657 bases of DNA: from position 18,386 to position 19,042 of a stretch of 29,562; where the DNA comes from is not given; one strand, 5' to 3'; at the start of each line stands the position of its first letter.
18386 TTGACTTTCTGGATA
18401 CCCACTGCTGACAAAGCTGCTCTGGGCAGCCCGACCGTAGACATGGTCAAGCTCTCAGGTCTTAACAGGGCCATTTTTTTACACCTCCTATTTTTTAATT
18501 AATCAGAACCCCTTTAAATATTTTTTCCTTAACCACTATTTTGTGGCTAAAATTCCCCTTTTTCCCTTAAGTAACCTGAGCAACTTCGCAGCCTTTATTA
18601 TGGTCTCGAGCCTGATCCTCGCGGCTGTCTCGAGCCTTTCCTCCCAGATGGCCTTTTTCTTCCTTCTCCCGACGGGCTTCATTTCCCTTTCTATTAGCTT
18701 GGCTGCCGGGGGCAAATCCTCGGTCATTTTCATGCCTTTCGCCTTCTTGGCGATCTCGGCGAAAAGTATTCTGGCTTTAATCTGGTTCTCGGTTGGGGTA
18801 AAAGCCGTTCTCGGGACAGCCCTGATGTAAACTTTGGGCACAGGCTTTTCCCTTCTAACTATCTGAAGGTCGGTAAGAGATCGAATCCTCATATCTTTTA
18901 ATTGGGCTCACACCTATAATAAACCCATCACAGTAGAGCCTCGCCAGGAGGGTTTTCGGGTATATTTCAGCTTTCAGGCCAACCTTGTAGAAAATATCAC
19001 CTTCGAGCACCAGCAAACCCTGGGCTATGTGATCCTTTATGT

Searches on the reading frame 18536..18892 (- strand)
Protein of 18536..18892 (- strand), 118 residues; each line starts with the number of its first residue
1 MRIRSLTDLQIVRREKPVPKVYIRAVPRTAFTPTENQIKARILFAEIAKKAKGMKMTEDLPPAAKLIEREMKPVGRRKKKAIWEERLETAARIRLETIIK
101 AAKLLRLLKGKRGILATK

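Call 30: search_protein_families(library=pfam, proteins=[window:18536-18892:-], max_evalue=0.01)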
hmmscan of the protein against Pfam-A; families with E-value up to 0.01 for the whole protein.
window:18536-18892:- (118 aa): 1 family
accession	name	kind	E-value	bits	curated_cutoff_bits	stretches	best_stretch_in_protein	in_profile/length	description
PF04935.17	SURF6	-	0.0089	16.3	23.1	0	35-90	115-168/196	Surfeit locus protein 6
